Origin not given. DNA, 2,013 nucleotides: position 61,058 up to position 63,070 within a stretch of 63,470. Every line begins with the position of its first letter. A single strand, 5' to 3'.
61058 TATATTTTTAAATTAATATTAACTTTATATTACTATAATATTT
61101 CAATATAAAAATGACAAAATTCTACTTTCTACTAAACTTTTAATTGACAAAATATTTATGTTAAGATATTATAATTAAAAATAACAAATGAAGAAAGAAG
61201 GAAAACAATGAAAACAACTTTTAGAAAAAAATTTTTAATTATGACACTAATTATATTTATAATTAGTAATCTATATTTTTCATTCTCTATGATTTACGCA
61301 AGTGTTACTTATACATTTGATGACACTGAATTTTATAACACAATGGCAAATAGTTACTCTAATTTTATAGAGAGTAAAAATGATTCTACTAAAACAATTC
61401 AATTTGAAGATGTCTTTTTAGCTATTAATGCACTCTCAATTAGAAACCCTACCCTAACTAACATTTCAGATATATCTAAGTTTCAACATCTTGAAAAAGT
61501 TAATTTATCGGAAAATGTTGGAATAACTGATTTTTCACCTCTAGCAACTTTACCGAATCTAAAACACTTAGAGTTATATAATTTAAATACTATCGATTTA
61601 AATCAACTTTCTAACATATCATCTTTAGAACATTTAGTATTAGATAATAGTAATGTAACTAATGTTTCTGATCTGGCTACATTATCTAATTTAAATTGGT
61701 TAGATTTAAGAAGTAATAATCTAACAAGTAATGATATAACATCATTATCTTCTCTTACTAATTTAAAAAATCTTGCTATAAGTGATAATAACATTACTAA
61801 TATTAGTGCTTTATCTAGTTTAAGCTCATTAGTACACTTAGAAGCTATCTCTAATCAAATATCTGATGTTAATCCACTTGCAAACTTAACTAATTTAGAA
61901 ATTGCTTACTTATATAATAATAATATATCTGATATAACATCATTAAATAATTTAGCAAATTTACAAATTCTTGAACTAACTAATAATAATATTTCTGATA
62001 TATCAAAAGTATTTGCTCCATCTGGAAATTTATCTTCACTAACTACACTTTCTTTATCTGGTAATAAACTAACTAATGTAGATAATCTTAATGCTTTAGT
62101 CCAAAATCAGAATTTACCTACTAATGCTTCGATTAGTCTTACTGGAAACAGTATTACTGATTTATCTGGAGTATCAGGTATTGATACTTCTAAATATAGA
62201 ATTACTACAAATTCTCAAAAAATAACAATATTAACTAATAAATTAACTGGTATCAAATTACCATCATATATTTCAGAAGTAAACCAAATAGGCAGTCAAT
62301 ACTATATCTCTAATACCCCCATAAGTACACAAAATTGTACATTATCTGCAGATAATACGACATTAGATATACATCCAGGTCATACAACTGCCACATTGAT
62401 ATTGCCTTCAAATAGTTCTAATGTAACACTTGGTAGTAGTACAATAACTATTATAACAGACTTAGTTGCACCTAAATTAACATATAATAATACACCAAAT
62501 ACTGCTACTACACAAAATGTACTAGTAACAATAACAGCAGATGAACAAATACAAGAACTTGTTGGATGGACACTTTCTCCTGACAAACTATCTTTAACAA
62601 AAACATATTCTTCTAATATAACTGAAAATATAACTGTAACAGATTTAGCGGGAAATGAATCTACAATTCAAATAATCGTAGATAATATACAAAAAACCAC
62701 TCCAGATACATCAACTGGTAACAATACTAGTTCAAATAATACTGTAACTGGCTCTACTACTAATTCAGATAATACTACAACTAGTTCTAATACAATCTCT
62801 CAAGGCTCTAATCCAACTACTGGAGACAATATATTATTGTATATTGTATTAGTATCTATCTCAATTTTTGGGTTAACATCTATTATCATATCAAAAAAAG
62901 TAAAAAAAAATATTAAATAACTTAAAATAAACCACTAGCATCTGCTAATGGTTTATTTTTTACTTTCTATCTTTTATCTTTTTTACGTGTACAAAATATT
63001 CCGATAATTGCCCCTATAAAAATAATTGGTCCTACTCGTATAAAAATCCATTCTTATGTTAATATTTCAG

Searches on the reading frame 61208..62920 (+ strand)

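Call 62: search_protein_families(library=pfam, proteins=[window:61208-62920:+], max_evalue=0.001)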
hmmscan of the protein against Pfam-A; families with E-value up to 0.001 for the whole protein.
window:61208-62920:+ (570 aa): 5 families
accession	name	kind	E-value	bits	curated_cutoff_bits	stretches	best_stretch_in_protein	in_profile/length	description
PF12799.13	LRR_4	-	1.4e-21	76.4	27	4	228-266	1-40/44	Leucine Rich repeats (2 copies)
PF13855.12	LRR_8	-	1.5e-11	44.3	27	1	160-218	1-61/61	Leucine rich repeat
PF23598.1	LRR_14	-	1e-08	34.8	40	1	110-279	16-195/353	Leucine-rich repeat region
PF25019.1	LRR_R13L1-DRL21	-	1.8e-06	28.3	27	0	219-284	63-125/127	R13L1/DRL21 LRRs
PF23952.1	LRR_EndoS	-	1.7e-05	25.4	27.9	0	106-194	35-116/116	Endo-beta-N-acetylglucosaminidase EndoS LRR domain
